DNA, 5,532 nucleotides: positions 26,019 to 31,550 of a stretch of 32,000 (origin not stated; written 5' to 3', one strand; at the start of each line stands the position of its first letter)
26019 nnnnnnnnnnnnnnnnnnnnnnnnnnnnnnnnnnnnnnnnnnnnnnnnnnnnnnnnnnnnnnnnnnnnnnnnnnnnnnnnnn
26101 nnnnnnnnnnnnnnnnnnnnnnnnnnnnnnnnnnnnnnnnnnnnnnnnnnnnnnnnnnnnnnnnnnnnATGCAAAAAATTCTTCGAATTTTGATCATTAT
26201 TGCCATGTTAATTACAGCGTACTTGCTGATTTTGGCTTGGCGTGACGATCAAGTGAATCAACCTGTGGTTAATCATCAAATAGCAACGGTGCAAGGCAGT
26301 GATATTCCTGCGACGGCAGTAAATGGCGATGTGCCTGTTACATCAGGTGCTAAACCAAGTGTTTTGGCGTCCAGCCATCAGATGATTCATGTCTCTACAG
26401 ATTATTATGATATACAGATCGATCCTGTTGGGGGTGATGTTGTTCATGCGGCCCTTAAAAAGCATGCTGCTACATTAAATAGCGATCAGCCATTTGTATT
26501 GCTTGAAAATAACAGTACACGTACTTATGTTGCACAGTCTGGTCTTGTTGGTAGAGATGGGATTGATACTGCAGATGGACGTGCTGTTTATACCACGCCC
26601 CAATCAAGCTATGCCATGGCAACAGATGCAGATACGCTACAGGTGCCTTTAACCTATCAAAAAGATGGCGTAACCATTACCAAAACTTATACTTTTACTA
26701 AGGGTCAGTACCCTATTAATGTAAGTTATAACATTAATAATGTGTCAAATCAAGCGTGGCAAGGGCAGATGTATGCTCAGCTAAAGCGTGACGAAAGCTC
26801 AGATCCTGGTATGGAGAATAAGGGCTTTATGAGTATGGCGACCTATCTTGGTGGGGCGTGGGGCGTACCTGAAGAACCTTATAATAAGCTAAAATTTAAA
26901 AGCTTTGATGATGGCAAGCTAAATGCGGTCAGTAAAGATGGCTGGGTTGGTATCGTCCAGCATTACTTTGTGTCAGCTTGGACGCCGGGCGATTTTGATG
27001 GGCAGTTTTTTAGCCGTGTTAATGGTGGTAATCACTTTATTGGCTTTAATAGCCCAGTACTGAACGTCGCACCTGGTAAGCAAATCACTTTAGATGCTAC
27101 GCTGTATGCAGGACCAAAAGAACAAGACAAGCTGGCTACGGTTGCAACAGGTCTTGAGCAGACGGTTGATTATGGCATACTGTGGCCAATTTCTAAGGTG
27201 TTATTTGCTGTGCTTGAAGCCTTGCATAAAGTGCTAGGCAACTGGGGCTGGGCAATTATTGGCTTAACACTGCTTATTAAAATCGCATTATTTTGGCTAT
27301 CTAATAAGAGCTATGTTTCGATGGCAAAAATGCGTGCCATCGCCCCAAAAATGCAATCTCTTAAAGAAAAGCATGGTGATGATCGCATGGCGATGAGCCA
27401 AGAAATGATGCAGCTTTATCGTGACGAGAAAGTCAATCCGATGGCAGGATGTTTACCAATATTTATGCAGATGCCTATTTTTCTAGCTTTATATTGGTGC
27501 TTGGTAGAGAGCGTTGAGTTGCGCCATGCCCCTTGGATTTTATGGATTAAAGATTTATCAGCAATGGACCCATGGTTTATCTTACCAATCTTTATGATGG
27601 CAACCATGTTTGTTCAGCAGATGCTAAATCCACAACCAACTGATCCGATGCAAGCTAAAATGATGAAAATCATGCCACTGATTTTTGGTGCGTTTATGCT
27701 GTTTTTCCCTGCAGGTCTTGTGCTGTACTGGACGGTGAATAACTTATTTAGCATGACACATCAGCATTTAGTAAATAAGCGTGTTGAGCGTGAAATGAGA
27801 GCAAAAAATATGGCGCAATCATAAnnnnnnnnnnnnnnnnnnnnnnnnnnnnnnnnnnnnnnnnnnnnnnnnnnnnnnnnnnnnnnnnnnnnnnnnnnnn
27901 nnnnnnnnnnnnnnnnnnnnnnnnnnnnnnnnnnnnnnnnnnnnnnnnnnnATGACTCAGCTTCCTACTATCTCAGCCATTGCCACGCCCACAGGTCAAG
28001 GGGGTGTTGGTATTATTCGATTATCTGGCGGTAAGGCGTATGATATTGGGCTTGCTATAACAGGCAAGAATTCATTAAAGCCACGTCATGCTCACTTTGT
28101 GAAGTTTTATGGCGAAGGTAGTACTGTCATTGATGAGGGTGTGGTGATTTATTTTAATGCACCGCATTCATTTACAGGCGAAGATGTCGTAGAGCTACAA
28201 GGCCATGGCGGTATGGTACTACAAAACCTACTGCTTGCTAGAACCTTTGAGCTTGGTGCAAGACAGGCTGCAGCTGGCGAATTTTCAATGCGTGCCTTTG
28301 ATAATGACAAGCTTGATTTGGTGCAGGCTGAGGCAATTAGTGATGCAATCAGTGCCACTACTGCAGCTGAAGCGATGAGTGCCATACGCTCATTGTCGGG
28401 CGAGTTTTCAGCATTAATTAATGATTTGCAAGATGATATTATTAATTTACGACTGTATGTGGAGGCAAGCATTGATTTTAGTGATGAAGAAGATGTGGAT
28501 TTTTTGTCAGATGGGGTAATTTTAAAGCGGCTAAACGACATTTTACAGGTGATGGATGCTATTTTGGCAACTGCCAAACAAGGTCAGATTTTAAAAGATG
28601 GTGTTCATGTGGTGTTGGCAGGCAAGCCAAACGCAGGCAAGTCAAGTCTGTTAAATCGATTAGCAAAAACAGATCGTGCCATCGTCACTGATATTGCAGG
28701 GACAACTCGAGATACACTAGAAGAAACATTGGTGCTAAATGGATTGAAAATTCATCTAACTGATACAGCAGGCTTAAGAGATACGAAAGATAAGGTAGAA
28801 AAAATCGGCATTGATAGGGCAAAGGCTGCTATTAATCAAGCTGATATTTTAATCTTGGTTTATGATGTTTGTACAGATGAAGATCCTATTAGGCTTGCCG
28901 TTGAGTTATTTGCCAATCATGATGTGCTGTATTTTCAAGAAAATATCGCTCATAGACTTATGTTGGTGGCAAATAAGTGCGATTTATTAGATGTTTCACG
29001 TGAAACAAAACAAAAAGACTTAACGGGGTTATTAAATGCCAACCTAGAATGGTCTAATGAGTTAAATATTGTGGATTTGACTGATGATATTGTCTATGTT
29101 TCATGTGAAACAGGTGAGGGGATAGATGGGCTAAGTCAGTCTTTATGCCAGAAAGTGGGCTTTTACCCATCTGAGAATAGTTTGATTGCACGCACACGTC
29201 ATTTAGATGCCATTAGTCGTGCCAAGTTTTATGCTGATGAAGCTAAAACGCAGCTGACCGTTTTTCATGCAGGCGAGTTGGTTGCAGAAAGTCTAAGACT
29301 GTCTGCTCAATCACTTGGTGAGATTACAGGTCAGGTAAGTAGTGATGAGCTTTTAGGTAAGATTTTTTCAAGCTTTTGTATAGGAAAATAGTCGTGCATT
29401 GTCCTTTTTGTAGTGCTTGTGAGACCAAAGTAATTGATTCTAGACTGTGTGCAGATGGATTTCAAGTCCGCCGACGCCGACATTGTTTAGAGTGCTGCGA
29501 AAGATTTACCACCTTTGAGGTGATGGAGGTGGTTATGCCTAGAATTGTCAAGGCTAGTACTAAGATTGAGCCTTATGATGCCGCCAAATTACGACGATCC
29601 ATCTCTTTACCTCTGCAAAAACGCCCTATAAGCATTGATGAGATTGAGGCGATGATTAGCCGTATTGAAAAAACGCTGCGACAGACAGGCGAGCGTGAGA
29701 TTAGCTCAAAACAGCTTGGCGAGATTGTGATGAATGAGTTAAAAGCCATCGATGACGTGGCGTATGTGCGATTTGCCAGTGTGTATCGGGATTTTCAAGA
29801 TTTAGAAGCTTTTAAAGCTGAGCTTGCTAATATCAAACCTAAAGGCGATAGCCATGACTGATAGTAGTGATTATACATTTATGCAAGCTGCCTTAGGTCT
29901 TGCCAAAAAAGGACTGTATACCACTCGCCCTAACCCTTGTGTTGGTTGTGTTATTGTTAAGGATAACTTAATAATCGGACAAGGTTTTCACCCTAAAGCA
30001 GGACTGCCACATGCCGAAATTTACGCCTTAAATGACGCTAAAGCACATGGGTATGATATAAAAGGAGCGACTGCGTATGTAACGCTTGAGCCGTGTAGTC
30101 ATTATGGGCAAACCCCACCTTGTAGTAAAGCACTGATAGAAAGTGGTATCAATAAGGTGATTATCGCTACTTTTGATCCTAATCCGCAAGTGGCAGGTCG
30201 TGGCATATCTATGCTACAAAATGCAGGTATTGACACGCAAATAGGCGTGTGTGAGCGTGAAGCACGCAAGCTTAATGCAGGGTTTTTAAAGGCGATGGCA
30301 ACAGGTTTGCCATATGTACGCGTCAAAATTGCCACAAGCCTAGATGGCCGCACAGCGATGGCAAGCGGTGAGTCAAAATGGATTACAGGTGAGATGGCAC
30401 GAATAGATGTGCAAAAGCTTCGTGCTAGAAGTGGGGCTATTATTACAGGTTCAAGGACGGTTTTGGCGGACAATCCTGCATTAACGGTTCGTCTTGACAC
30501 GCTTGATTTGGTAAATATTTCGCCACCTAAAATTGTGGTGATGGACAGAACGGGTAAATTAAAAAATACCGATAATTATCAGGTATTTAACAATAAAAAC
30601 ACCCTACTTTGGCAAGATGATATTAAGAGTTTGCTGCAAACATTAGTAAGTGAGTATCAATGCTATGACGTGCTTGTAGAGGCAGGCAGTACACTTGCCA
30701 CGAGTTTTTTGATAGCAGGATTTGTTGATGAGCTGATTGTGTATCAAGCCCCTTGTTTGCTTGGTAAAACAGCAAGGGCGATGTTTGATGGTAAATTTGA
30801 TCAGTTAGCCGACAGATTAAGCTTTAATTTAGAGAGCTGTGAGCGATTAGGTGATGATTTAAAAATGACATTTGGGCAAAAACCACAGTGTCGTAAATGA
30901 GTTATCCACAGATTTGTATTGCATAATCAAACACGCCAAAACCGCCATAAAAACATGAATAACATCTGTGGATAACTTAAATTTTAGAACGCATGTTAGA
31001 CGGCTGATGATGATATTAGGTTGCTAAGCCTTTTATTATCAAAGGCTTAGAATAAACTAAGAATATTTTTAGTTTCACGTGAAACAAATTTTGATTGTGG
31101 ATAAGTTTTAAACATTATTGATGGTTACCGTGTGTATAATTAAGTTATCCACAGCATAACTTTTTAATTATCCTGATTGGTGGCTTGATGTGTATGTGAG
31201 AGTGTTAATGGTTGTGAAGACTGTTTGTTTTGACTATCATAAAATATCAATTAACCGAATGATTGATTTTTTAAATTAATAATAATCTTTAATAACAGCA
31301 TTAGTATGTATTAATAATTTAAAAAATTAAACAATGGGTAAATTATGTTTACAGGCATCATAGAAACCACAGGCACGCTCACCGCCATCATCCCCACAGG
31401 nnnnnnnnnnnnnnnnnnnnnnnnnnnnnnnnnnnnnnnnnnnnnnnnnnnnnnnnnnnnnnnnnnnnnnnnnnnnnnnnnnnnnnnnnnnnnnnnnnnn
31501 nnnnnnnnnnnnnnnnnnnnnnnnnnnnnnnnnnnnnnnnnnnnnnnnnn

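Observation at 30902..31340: A second locus with four perfect DnaA boxes and an AT-rich tract, 6 kb from the presumed oriC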

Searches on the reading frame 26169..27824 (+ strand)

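Call 10: search_protein_families(library=ncbifam, proteins=[window:26169-27824:+])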
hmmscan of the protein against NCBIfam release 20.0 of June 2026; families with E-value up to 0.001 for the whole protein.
window:26169-27824:+ (551 aa): 22 families
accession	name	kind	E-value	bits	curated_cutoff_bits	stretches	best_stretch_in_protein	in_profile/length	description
NF002352.0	PRK01318.1-3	equivalog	9.1e-226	751.3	447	1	3-547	2-560/562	membrane protein insertase YidC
NF002351.0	PRK01318.1-1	equivalog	4.9e-176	586.7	740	1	6-542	5-537/545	membrane protein insertase YidC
NF002353.0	PRK01318.1-4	equivalog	1.5e-104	350.8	365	1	33-546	39-583/596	membrane protein insertase YidC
NF002357.0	PRK01318.2-4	equivalog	1.1e-102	344.5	479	2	308-549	284-526/532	membrane protein insertase YidC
TIGR03593.1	yidC_nterm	equivalog_domain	4.6e-102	342.3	58.25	1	6-357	3-363/363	membrane protein insertase YidC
NF002354.0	PRK01318.2-1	equivalog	7.3e-75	252.5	1094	1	311-546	305-541/548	membrane protein insertase YidC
TIGR03592.1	yidC_oxa1_cterm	subfamily_domain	9.1e-68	228.1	84.3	1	358-537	1-191/191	membrane protein insertase YidC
NF002356.0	PRK01318.2-3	equivalog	2.3e-53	181.5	460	1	67-541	81-577/627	membrane protein insertase YidC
NF002355.0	PRK01318.2-2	equivalog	1.7e-45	155.6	891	1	333-541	371-599/602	membrane protein insertase YidC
NF002803.0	PRK02944.1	equivalog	1.4e-40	139.3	377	1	334-536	37-241/255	YidC family membrane integrase SpoIIIJ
NF002350.0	PRK01315.1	equivalog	2.6e-35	122.1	282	2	334-450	12-133/329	membrane protein insertase YidC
NF002358.0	PRK01318.2-5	equivalog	4.9e-34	118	605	1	65-540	63-540/545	membrane protein insertase YidC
NF002359.0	PRK01318.2-6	equivalog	7.9e-33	113.6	600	1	293-530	312-572/624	membrane protein insertase YidC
NF002168.0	PRK01001.1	equivalog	2.3e-32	112.3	670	1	339-542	556-781/795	membrane protein insertase YidC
NF002734.0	PRK02654.1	equivalog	7.6e-31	107.3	324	2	334-445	2-116/384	membrane protein insertase YidC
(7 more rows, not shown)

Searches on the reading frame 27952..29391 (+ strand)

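Call 10: search_protein_families(library=ncbifam, proteins=[window:27952-29391:+])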
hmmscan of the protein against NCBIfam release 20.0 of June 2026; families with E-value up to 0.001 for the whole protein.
window:27952-29391:+ (479 aa): 19 families
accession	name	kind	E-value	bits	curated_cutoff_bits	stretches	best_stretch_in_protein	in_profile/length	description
NF003661.0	PRK05291.1-3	equivalog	6.5e-124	414.7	380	1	6-479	5-448/448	tRNA uridine-5-carboxymethylaminomethyl(34) synthesis GTPase MnmE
TIGR00450.1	mnmE_trmE_thdF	equivalog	4e-100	336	252.6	1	11-479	1-446/446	tRNA uridine-5-carboxymethylaminomethyl(34) synthesis GTPase MnmE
TIGR03594.1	GTPase_EngA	equivalog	5.8e-31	107.9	306.7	1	209-399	165-343/432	ribosome biogenesis GTPase Der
NF002828.0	PRK03003.1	equivalog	1e-22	80.4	631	1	196-377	191-368/477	ribosome biogenesis GTPase Der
NF007071.0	PRK09518.1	equivalog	1.6e-22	79.8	953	1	199-374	426-596/706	bifunctional cytidylate kinase/GTPase Der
TIGR03918.1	GTP_HydF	equivalog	5.1e-21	75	325.55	1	218-381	8-164/392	[FeFe] hydrogenase H-cluster maturation GTPase HydF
TIGR00231.1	small_GTP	domain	1.9e-20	73.3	42.5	1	218-364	4-142/164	GTP-binding protein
NF000908.1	PRK00089.1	equivalog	5.9e-20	71.7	237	1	219-402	5-167/291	GTPase Era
TIGR00436.1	era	equivalog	1.8e-13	50.5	116.25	1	220-307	3-90/270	GTPase Era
TIGR03596.1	GTPase_YlqF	equivalog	2.2e-09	37.1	208.2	1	195-288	92-186/276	ribosome biogenesis GTPase YlqF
TIGR03156.1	GTP_HflX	equivalog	4e-08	32.6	216.75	1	194-398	166-347/351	GTPase HflX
TIGR03597.1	GTPase_YqeH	equivalog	5.9e-08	32.2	297.4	1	215-304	153-244/361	ribosome biogenesis GTPase YqeH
TIGR00437.1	feoB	equivalog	9.1e-08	31.2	315.65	1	224-307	1-83/594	ferrous iron transport protein B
NF008956.1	PRK12299.1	equivalog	1.3e-07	30.9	300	1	220-401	161-324/327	GTPase ObgE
NF008955.0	PRK12297.1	equivalog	1.4e-07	30.8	406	1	219-417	161-343/429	GTPase ObgE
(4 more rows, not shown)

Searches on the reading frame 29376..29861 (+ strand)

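Call 10: search_protein_families(library=ncbifam, proteins=[window:29376-29861:+])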
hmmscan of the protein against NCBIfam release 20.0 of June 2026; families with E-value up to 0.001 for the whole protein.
window:29376-29861:+ (161 aa): 2 families
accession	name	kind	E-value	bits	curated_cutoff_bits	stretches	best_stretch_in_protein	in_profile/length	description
TIGR00244.1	TIGR00244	equivalog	4.3e-57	192.3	124.65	1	7-152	1-146/147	transcriptional regulator NrdR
NF008994.0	PRK12337.1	equivalog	0.00069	18.2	603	1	57-124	91-154/492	2-phosphoglycerate kinase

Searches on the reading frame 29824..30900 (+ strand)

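Call 10: search_protein_families(library=ncbifam, proteins=[window:29824-30900:+])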
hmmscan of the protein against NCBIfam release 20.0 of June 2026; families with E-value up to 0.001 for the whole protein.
window:29824-30900:+ (358 aa): 10 families
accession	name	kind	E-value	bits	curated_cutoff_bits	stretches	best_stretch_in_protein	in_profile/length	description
TIGR00326.1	eubact_ribD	equivalog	1.7e-110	369.5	156.35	1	20-348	1-342/343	bifunctional diaminohydroxyphosphoribosylaminopyrimidine deaminase/5-amino-6-(5-phosphoribosylamino)uracil reductase RibD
NF008052.0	PRK10786.1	equivalog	7.8e-108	360.4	500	2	15-228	2-212/367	bifunctional diaminohydroxyphosphoribosylaminopyrimidine deaminase/5-amino-6-(5-phosphoribosylamino)uracil reductase RibD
TIGR00227.1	ribD_Cterm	domain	9e-47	159.4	150.15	2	162-258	2-94/216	riboflavin-specific deaminase C-terminal domain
TIGR01508.1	rib_reduct_arch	equivalog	2.6e-21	75.8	186.45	2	163-258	1-89/210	2,5-diamino-6-(ribosylamino)-4(3H)-pyrimidinone 5'-phosphate reductase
NF008113.2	PRK10860.1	equivalog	7.1e-13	48.7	150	1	14-144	5-133/165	tRNA adenosine(34) deaminase TadA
NF010663.0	PRK14059.1-1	equivalog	9.5e-07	28.4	184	0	158-248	23-117/253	pyrimidine reductase family protein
NF010664.0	PRK14059.1-2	equivalog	1.4e-06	28.2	226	0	269-324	175-229/257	pyrimidine reductase family protein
TIGR02571.1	ComEB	equivalog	1.7e-05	24.8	219.45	0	63-138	69-135/151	ComE operon protein 2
NF010665.0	PRK14059.1-4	equivalog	2.1e-05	24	274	0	279-331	188-239/260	pyrimidine reductase family protein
NF041025.1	antiphage_deaminase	equivalog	0.00031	19.7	400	1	63-113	339-384/437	anti-phage dCTP deaminase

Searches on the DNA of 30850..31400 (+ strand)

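Call 11: search_dna_similar(query=window:30850-31400:+, collection=plasmids, mode=distant)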
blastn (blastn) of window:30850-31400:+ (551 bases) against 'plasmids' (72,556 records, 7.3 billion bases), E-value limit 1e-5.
No match.

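Call 44: search_rna_families(source=window, start=30850, end=31400, threshold=evalue, max_evalue=1)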
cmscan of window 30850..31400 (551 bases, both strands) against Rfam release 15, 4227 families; matches with E-value up to 1: 4.
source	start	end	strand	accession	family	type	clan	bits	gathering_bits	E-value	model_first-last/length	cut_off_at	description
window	30961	31069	-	RF02368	Yfr21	Gene; sRNA;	-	21.5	100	0.46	1-205/205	no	Cyanobacterial functional RNA 21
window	30898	30978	-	RF03821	mir-2002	Gene; miRNA;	-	19.7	49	0.39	1-68/68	no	mir-2002 microRNA precursor family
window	30968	31029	+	RF00289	SNORND104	Gene; snRNA; snoRNA; CD-box;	CL00077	15.1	40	0.8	1-70/70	no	Small nucleolar RNA SNORD104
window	31185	31251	+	RF01295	SCARNA7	Gene; snRNA; snoRNA; scaRNA;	-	12.9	65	0.53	1-330/330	no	Small Cajal body-specific RNA 7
